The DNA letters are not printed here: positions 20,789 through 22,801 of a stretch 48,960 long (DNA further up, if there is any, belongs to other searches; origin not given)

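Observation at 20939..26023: Self-contained extracytoplasmic flavin-reductase respiratory module (Cgr1/Cgr2-like) of unknown substrate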

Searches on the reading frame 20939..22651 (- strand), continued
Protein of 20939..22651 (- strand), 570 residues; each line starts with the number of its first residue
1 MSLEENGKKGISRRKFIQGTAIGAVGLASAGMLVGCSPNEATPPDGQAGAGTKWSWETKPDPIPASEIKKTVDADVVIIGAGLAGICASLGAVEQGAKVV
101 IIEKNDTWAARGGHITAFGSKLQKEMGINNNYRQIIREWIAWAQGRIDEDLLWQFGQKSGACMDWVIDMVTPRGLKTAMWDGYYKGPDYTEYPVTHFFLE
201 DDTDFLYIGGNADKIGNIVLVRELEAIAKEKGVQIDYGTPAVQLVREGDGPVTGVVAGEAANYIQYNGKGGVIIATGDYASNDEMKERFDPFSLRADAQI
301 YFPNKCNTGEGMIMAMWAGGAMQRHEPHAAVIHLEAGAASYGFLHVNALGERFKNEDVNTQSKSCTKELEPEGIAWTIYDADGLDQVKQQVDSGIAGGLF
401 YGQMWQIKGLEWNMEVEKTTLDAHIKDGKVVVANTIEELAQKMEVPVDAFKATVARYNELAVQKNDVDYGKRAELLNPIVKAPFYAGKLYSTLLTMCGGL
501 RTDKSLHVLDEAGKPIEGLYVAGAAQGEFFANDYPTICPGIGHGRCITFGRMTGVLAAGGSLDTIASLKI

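Call 27: find_encoding_contigs(protein=P0038, flank=10000, max_places=1)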
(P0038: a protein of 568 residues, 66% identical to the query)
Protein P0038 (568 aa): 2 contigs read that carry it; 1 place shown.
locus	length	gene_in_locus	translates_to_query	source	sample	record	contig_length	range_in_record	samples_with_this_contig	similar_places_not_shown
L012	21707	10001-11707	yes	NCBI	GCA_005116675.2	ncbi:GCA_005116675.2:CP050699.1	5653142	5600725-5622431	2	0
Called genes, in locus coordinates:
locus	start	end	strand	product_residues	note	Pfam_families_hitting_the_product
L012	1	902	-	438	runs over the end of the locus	PF00083:Sugar_tr (faint), PF07690:MFS_1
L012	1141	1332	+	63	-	-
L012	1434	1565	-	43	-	-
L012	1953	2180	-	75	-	-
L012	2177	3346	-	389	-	PF04205:FMN_bind, PF12801:Fer4_5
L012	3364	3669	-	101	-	PF27193:VcrB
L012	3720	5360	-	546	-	PF10518:TAT_signal (weak), PF00037:Fer4 (faint), PF12838:Fer4_7, PF13484:Fer4_16 (weak)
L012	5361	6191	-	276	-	PF13428:TPR_14 (faint), PF13431:TPR_17 (faint), PF14559:TPR_19 (faint), PF00515:TPR_1 (faint), PF07719:TPR_2 (faint), PF07721:TPR_4 (faint), PF13181:TPR_8 (faint), PF13432:TPR_16, +6 more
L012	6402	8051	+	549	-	PF00158:Sigma54_activat, PF14532:Sigma54_activ_2, PF07728:AAA_5 (weak), PF25601:AAA_lid_14, PF02954:HTH_8 (weak)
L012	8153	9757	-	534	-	PF06505:XylR_N, PF02830:V4R, PF00158:Sigma54_activat, PF14532:Sigma54_activ_2, PF07728:AAA_5, PF25601:AAA_lid_14, PF02954:HTH_8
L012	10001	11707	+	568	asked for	PF10518:TAT_signal (weak), PF07992:Pyr_redox_2 (weak), PF01494:FAD_binding_3, PF00890:FAD_binding_2, PF01134:GIDA (weak), PF01266:DAO, PF03486:HI0933_like (weak), PF12831:FAD_oxidored, +1 more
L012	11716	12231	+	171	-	PF14537:Cytochrom_c3_2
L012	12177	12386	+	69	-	-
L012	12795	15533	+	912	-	PF13191:AAA_16, PF07721:TPR_4 (faint), PF25873:WHD_MalT, PF13424:TPR_12 (faint), PF07719:TPR_2 (faint), PF13428:TPR_14 (faint), PF17874:TPR_MalT, PF00196:GerE, +1 more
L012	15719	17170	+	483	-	PF13486:Dehalogenase, PF12838:Fer4_7, PF13484:Fer4_16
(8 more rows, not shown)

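Call 29: search_solved_structures(query=window:20939-22651:-, max_evalue=1e-20, show_alignments=5)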
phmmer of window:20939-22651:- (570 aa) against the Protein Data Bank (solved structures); distinct sequences matched with E-value up to 1e-20: 5.
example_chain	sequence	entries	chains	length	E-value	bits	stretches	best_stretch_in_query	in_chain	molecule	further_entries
1d4c_A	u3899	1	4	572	2.1e-28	102.1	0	430-559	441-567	FLAVOCYTOCHROME C FUMARATE REDUCTASE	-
6t85_A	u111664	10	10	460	3.5e-28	101.4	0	406-557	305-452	Urocanate reductase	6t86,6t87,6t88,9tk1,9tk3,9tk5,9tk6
1d4d_A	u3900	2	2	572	1.1e-27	99.8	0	430-559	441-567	FLAVOCYTOCHROME C FUMARATE REDUCTASE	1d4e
4at0_A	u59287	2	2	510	1.6e-27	99.3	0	71-358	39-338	3-KETOSTEROID-DELTA4-5ALPHA-DEHYDROGENASE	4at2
1qo8_A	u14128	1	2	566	1.1e-21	80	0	433-563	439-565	FLAVOCYTOCHROME C3 FUMARATE REDUCTASE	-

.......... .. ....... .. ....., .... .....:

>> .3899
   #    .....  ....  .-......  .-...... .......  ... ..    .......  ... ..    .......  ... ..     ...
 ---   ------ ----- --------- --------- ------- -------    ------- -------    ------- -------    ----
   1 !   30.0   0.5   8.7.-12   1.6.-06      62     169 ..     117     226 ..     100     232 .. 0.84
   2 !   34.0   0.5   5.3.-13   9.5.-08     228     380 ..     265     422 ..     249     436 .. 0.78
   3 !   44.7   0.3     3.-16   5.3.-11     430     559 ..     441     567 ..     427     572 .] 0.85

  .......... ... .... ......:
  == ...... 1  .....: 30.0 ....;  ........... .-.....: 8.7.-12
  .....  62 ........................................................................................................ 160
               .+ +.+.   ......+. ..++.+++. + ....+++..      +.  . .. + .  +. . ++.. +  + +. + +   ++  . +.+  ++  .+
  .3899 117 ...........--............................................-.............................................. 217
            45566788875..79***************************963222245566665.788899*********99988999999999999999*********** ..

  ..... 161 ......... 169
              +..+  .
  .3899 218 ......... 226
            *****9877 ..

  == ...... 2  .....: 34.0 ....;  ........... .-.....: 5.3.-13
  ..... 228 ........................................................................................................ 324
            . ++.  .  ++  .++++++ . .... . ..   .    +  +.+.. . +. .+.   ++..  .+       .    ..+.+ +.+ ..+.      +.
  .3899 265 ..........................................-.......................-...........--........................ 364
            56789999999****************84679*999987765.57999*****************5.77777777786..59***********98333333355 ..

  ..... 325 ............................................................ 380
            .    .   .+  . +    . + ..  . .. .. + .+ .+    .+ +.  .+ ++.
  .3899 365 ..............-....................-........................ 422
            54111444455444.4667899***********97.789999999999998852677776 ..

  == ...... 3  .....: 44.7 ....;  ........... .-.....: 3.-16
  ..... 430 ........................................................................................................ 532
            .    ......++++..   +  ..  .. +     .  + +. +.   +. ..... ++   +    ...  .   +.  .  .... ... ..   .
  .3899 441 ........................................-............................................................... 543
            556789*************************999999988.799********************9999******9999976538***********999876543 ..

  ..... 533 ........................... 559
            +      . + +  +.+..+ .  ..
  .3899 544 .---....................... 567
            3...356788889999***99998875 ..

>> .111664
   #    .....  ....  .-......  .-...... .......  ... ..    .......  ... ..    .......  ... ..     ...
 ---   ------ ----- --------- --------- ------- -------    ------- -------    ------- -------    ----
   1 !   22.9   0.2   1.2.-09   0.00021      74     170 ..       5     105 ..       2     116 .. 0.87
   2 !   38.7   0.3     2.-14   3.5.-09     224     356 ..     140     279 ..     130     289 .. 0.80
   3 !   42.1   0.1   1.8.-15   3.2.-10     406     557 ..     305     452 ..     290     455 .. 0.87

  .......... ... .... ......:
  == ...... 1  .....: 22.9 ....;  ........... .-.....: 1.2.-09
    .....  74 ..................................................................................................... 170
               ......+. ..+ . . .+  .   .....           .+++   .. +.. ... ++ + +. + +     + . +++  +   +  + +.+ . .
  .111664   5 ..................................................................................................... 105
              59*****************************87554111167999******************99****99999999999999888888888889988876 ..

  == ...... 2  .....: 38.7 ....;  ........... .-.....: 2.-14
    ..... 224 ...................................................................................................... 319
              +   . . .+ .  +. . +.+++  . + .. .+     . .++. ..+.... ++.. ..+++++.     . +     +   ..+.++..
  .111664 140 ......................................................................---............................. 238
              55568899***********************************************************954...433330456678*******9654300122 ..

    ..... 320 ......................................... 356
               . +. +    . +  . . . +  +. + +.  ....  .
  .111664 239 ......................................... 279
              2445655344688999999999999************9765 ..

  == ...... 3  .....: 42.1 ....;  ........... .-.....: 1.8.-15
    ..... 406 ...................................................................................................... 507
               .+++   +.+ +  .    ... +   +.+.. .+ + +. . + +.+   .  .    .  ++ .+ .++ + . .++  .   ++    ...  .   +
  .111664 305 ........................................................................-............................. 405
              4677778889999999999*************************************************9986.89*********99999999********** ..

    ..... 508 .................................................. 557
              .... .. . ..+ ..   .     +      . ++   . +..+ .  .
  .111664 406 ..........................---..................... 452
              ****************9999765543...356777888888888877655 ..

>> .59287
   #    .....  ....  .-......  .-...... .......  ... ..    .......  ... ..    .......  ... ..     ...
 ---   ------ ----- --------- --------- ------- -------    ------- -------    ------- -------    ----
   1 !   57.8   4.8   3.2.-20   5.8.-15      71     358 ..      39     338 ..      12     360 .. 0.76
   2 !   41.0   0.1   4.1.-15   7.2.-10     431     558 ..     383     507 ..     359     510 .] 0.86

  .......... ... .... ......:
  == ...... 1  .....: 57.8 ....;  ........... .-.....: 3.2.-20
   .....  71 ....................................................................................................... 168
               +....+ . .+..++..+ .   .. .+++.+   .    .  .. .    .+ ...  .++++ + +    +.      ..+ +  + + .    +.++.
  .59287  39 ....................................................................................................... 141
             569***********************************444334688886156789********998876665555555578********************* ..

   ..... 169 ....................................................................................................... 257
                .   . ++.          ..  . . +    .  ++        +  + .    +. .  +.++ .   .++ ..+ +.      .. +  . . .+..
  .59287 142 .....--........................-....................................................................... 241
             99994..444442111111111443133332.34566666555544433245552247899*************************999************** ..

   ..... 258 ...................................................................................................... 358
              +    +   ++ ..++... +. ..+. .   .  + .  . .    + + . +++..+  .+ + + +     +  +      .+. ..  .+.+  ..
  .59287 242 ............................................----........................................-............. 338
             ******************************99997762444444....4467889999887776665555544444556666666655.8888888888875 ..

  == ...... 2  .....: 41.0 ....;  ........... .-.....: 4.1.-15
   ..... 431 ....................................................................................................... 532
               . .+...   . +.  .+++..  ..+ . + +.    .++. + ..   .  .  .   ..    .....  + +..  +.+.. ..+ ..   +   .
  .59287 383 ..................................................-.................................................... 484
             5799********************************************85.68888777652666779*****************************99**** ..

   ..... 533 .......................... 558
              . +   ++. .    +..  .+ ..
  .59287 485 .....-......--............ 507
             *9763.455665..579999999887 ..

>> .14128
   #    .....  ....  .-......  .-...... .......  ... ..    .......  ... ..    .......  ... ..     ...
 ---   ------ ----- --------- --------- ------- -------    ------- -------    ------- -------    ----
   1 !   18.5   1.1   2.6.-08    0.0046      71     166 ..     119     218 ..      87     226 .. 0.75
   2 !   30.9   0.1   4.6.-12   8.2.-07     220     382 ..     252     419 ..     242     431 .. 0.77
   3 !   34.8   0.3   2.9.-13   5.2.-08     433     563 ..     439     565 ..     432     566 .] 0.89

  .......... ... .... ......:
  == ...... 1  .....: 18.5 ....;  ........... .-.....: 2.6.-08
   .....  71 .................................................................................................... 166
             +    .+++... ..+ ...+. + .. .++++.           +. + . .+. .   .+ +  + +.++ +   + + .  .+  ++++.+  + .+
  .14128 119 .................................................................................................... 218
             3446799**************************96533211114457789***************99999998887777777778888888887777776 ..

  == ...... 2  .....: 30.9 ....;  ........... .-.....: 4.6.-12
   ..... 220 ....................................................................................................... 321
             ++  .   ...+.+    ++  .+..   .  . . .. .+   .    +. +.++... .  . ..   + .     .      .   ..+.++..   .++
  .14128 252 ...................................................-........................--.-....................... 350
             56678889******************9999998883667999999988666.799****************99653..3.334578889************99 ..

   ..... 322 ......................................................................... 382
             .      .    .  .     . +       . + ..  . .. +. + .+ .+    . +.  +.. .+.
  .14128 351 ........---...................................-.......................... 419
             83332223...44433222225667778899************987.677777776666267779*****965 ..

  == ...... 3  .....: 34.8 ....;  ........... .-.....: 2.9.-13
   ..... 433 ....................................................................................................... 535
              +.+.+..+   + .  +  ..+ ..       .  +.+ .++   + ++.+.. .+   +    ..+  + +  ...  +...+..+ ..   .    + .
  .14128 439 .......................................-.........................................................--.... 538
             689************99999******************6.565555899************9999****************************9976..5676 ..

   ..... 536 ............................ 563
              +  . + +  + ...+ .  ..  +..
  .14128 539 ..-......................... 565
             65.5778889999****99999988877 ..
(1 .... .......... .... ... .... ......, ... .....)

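Call 51: predict_structure(alignment_id=A2)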
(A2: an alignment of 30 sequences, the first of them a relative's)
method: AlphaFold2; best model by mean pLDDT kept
length: 570 residues; sequences in the alignment: 30
mean_pLDDT: 80.6   pTM: 0.83
mean pLDDT of the five models: 80.6, 80.4, 79.7, 78.1, 76.0
residues with pLDDT >= 90: 264; 70-90: 182; 50-70: 65; < 50: 59
segments of 3 or more residues with pLDDT < 50: 1-50, 362-364
pLDDT, mean of each block of 10 residues (from residue 1): 27 34 28 24 31 83 95 97 95 98 90 88 92 88 83 94 98 94 63 89 75 85 97 96 92 96 95 83 82 70 65 93 77 61 84 65 56 81 87 68 73 84 87 97 96 97 90 88 90 75 94 96 85 63 92 97 90
secondary structure, 60 per line:
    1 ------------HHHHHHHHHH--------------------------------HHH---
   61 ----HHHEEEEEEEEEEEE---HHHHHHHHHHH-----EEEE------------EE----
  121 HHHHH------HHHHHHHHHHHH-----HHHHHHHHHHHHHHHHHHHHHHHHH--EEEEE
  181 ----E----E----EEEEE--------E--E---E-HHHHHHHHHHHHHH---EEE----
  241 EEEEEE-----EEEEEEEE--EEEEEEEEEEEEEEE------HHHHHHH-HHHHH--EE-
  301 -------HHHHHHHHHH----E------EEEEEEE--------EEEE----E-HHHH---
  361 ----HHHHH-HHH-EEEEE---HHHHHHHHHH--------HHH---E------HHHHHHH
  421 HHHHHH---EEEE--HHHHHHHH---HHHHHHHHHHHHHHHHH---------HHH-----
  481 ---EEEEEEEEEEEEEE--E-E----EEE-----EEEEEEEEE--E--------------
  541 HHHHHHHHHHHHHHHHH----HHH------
elements in order: H13-22 E68-79 H83-93 E99-102 H121-125 H132-143 H149-173 E176-180 E195-199 H217-230 E234-236 E241-246 E252-259 E262-276 H283-289 H291-295 H308-317 E329-335 E344-347 H354-357 H365-369 E375-379 H383-392 H414-426 E430-433 H436-443 H447-463 E484-497 E507-509 E515-523 H541-557
